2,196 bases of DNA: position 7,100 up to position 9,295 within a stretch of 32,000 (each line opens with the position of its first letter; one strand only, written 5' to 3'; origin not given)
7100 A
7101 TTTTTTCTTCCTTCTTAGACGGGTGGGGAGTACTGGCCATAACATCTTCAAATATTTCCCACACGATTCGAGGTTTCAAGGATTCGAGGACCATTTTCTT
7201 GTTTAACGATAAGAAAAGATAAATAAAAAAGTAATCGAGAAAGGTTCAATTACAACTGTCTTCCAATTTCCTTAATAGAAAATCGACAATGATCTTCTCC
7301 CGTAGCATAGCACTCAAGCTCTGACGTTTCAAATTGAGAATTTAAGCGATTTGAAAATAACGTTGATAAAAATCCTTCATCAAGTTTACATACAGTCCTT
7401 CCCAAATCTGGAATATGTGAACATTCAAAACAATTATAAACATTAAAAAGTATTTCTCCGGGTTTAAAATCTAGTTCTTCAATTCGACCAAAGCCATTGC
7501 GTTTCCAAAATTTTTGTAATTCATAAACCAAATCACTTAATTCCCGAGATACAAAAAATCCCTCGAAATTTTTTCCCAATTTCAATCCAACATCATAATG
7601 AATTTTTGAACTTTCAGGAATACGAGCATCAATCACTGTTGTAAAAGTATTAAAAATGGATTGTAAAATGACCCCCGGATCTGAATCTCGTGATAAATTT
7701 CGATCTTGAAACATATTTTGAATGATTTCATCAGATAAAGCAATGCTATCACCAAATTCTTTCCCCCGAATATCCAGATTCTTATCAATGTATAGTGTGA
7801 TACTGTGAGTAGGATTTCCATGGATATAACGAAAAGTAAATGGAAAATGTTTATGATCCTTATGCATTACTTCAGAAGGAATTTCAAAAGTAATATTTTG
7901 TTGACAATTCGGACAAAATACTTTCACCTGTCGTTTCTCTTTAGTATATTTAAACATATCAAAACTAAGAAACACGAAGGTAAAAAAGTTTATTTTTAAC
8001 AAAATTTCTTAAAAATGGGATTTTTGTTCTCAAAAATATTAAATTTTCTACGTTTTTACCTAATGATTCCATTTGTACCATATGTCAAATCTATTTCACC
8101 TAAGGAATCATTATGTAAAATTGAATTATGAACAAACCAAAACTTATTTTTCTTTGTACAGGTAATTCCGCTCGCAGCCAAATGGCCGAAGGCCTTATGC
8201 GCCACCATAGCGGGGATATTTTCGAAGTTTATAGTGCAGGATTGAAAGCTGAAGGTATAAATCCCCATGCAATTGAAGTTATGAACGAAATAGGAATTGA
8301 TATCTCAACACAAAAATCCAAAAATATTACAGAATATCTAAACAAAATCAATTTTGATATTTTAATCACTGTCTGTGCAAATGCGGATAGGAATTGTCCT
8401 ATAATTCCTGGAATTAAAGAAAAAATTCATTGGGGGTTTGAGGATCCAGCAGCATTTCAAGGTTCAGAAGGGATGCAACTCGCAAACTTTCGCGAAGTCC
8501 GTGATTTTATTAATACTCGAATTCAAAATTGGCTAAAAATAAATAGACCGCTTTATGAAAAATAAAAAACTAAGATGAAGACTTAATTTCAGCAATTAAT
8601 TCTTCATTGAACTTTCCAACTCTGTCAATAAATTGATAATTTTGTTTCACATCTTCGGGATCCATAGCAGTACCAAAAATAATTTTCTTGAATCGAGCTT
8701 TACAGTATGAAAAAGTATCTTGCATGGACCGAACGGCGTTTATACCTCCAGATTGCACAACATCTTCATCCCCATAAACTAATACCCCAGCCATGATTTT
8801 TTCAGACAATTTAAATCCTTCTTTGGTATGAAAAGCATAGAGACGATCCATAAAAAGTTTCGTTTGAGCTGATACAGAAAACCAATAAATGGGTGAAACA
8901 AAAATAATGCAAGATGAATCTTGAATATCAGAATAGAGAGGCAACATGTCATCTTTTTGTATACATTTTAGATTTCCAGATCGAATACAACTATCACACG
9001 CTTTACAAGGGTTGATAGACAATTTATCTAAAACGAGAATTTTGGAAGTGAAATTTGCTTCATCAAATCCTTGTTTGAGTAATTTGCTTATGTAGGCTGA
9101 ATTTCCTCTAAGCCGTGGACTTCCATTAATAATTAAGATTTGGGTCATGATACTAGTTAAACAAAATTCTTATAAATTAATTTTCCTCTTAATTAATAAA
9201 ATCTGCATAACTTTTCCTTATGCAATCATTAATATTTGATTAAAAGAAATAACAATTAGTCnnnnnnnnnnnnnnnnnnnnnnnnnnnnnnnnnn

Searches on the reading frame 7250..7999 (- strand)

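Call 16: search_protein_families(library=pfam, proteins=[window:7250-7999:-], max_evalue=0.01)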
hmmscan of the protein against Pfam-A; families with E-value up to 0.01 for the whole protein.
window:7250-7999:- (249 aa): 2 families
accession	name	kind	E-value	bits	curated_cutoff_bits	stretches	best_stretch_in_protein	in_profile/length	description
PF02830.23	V4R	-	6.6e-15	55.4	31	1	185-243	3-61/62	V4R domain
PF14196.11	ATC_hydrolase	-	0.0073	17.5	28.1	0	158-240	64-143/145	L-2-amino-thiazoline-4-carboxylic acid hydrolase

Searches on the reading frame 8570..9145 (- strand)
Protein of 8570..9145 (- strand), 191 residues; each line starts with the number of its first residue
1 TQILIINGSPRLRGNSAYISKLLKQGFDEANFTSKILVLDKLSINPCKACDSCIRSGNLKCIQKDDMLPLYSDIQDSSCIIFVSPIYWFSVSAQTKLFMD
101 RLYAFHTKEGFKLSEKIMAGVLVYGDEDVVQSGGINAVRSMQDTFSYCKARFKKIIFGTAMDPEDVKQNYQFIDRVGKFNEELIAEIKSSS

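Call 16: search_protein_families(library=pfam, proteins=[window:8570-9145:-], max_evalue=0.01)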
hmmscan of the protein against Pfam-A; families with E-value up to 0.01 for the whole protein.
window:8570-9145:- (191 aa): 2 families
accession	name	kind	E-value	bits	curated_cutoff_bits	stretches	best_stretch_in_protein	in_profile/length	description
PF03358.20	FMN_red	-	2.9e-19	69.6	24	1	2-150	2-137/152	NADPH-dependent FMN reductase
PF02525.22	Flavodoxin_2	-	2.5e-12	47.4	27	1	2-168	2-185/198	Flavodoxin-like fold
